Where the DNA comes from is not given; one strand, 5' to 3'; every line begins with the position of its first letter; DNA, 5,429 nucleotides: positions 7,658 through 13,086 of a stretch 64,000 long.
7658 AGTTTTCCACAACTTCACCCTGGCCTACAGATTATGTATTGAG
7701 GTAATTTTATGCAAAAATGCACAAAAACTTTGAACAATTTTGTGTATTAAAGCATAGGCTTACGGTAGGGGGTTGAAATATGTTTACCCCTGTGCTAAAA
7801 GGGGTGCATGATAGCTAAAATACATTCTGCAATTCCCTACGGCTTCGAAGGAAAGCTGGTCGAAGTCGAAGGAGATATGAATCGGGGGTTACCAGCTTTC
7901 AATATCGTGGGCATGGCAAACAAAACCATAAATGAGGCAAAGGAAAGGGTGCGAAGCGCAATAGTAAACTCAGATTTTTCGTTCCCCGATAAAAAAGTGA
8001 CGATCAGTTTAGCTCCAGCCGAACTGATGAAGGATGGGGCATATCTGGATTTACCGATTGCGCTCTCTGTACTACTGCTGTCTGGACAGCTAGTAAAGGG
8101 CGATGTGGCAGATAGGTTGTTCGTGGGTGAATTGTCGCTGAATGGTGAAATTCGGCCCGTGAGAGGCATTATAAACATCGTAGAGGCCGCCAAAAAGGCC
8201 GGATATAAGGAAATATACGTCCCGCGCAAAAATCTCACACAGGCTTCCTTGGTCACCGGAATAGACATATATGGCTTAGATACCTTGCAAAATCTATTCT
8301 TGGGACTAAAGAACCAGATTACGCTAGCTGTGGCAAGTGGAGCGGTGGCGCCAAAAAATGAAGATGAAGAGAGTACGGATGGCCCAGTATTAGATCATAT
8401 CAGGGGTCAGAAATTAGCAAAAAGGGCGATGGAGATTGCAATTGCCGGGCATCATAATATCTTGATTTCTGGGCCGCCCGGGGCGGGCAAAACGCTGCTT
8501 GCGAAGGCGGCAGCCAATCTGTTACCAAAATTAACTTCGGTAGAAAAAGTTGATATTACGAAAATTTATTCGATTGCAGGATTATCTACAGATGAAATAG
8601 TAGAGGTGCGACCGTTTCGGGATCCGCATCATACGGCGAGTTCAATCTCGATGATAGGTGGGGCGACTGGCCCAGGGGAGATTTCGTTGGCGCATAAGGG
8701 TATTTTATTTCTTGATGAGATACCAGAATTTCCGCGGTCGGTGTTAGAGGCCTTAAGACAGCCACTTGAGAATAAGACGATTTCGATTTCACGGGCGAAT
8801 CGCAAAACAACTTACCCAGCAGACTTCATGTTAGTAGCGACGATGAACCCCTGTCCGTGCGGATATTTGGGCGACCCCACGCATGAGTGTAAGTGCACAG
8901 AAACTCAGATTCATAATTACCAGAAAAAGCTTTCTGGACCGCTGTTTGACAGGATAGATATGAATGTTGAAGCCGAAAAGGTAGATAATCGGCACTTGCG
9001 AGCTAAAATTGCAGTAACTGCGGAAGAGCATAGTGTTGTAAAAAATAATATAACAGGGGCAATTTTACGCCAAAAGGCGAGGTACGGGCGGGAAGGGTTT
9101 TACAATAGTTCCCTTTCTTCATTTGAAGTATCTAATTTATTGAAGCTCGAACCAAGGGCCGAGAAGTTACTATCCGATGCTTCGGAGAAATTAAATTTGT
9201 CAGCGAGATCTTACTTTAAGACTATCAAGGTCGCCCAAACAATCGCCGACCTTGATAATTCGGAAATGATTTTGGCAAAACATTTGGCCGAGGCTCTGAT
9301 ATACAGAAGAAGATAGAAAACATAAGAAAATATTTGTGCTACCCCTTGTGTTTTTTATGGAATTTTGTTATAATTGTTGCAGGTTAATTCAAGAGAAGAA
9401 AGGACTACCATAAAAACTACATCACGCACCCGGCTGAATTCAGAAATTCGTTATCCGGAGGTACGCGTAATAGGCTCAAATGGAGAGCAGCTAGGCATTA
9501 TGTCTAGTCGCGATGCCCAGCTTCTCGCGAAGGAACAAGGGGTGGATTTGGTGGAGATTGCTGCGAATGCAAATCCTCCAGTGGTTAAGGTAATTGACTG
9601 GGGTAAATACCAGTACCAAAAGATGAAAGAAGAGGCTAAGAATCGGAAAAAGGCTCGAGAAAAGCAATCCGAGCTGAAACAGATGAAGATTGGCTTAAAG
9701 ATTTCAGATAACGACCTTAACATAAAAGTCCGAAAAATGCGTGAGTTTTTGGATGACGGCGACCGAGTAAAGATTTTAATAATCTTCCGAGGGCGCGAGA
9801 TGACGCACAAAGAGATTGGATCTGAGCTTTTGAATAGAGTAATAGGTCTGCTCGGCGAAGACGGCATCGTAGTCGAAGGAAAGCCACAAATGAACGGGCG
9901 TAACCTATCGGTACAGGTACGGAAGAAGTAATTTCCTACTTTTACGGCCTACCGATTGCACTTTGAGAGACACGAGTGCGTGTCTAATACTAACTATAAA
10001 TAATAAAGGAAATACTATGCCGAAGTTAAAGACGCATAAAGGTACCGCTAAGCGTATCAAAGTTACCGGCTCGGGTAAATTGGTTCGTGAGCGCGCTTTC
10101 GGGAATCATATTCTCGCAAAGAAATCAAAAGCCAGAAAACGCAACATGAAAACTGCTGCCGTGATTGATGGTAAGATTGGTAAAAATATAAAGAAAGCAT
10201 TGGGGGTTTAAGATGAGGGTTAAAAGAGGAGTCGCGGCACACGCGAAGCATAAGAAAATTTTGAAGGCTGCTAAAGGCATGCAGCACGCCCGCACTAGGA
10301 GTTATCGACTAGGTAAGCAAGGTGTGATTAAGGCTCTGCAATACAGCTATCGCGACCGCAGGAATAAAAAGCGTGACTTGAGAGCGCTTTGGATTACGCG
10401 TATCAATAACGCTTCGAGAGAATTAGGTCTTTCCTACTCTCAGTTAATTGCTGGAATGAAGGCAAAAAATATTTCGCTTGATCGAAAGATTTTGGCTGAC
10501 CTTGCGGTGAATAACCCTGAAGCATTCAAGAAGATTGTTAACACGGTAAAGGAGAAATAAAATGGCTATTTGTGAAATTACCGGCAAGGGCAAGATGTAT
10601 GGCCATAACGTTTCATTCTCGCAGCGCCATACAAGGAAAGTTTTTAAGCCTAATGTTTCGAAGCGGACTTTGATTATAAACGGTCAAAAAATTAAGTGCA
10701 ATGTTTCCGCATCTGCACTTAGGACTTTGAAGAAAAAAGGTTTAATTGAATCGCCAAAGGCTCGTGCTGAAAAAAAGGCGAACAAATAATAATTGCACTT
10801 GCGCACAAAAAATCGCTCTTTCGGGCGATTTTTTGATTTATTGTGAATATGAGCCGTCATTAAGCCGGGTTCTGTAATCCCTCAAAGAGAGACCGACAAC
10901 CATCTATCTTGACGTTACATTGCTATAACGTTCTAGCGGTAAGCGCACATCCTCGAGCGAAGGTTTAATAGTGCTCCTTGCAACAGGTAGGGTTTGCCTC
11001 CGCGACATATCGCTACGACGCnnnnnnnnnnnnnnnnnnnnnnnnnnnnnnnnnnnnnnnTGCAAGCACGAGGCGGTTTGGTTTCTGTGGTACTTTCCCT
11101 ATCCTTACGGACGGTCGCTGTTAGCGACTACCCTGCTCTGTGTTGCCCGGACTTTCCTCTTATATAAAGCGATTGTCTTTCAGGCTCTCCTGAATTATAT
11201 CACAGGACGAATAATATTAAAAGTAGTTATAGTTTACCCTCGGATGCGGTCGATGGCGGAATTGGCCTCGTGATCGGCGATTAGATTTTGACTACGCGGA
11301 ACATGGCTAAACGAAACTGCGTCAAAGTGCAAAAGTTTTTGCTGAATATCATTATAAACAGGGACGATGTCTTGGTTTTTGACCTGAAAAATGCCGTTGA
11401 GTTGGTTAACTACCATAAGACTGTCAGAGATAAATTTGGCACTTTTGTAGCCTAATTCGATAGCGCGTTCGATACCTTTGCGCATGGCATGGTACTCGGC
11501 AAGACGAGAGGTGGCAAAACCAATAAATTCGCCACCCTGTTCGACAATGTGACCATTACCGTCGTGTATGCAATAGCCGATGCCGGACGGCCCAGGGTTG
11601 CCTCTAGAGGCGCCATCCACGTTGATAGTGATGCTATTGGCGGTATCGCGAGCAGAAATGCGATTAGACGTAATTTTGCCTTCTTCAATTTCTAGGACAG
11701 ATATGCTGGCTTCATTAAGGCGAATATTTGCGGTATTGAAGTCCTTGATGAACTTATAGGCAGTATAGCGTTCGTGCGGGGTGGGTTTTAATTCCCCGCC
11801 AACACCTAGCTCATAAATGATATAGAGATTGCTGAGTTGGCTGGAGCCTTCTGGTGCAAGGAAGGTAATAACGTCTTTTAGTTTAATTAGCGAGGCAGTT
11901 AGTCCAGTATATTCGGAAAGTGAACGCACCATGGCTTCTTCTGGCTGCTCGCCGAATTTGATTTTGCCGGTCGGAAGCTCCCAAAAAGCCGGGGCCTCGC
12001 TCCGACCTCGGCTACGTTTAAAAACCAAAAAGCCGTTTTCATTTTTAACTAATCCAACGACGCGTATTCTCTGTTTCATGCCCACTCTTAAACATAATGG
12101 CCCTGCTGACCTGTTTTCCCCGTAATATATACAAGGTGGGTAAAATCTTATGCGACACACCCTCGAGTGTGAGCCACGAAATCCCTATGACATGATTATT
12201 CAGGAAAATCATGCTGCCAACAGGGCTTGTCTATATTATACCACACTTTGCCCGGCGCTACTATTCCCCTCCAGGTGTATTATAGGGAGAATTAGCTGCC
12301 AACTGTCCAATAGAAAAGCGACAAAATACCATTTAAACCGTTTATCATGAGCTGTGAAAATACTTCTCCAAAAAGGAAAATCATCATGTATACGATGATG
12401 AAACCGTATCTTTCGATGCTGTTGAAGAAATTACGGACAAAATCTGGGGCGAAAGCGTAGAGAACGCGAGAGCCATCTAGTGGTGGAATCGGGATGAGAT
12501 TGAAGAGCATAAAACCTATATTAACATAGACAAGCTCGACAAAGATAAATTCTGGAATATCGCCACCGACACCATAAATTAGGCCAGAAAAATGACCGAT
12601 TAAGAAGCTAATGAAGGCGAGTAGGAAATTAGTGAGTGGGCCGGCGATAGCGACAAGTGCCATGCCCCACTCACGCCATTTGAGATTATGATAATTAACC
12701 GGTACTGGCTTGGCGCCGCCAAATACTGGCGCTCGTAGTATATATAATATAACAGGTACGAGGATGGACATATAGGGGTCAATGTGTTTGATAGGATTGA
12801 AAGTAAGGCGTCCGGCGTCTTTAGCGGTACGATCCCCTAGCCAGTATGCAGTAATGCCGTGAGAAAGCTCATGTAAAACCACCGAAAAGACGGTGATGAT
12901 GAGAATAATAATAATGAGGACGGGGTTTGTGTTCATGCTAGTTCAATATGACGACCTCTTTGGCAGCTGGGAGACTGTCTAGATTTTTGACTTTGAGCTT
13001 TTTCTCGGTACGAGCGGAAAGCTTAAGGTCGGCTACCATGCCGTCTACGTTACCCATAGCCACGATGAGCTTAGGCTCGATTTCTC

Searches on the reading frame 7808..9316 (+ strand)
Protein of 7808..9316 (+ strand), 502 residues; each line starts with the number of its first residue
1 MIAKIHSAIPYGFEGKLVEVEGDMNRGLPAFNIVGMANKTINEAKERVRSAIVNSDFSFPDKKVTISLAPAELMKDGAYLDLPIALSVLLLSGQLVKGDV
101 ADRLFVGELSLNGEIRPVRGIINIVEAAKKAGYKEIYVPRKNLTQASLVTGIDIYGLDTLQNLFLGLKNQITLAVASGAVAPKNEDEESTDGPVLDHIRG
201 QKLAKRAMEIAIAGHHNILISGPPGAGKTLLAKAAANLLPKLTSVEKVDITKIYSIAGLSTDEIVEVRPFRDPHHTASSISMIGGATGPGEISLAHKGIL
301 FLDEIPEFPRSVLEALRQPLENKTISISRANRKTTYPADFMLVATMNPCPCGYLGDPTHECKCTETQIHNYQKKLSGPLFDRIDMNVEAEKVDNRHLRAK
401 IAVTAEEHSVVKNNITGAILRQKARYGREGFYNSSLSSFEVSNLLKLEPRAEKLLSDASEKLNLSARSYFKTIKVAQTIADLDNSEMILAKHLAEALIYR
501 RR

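Call 51: search_protein_families(library=pfam, proteins=[window:7808-9316:+], max_evalue=0.00001)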
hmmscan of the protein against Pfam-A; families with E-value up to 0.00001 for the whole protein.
window:7808-9316:+ (502 aa): 8 families
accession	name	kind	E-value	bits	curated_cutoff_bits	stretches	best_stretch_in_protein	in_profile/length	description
PF01078.27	Mg_chelatase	-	3.9e-86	288.2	20.3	1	195-395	2-205/207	Magnesium chelatase, subunit ChlI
PF13541.12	ChlI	-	1.5e-38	131.8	27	1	20-142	1-121/121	Subunit ChlI of Mg-chelatase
PF13335.12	Mg_chelatase_C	-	5.1e-22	78.7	26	1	407-500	3-94/94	Magnesium chelatase, subunit ChlI C-terminal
PF07728.20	AAA_5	-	1.5e-11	44.9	22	1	217-350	1-125/139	AAA domain (dynein-related subfamily)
PF00493.29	MCM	-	2.4e-09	37.1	23.3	1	206-353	48-178/224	MCM P-loop domain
PF00158.32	Sigma54_activat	-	1.8e-08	34.7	20.2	1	206-347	13-142/168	Sigma-54 interaction domain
PF05362.19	Lon_C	-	1.8e-06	28.1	21.1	1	44-144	73-174/205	Lon protease (S16) C-terminal proteolytic domain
PF00004.35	AAA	-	4.9e-06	27.5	21.2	0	218-318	1-90/131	ATPase family associated with various cellular activities (AAA)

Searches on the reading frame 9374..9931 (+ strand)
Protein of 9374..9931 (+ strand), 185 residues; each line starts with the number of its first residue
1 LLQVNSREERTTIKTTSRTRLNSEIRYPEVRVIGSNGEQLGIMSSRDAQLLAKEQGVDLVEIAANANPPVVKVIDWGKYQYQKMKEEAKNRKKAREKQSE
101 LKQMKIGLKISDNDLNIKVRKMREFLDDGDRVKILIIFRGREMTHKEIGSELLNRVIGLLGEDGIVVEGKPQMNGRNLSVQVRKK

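Call 66: search_protein_families(library=pfam, proteins=[window:9374-9931:+], max_evalue=0.0001)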
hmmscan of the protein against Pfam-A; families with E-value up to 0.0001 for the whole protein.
window:9374-9931:+ (185 aa): 2 families
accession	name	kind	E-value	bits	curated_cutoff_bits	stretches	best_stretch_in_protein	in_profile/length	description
PF05198.21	IF3_N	-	8.5e-27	93.6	26.9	1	22-89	2-69/70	Translation initiation factor IF-3, N-terminal domain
PF00707.27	IF3_C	-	8.5e-26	90.2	34.8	1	100-184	2-85/86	Translation initiation factor IF-3, C-terminal domain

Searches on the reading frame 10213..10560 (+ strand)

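Call 66: search_protein_families(library=pfam, proteins=[window:10213-10560:+], max_evalue=0.0001)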
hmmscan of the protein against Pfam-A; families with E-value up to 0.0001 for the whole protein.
window:10213-10560:+ (115 aa): 1 family
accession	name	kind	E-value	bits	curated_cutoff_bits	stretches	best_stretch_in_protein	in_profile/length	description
PF00453.23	Ribosomal_L20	-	8.3e-42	142.1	30.8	1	2-108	1-107/107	Ribosomal protein L20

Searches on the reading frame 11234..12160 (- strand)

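Call 51: search_protein_families(library=pfam, proteins=[window:11234-12160:-], max_evalue=0.00001)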
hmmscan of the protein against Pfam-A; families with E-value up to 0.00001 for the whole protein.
window:11234-12160:- (308 aa): 3 families
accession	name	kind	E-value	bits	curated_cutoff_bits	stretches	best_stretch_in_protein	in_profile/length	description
PF13456.12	RVT_3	-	7.1e-23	81.3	21.6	1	180-302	1-123/123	Reverse transcriptase-like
PF00293.34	NUDIX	-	4.7e-11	43.3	21.1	1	30-130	2-106/134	NUDIX domain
PF00075.30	RNase_H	-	9.3e-09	36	25.8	1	175-301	2-138/141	RNase H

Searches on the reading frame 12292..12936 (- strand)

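Call 66: search_protein_families(library=pfam, proteins=[window:12292-12936:-], max_evalue=0.0001)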
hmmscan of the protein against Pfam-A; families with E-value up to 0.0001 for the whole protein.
window:12292-12936:- (214 aa): 1 family
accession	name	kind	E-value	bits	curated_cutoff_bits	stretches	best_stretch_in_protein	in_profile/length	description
PF02163.28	Peptidase_M50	-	2.3e-14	53.7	27.2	2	12-116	3-102/221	Peptidase family M50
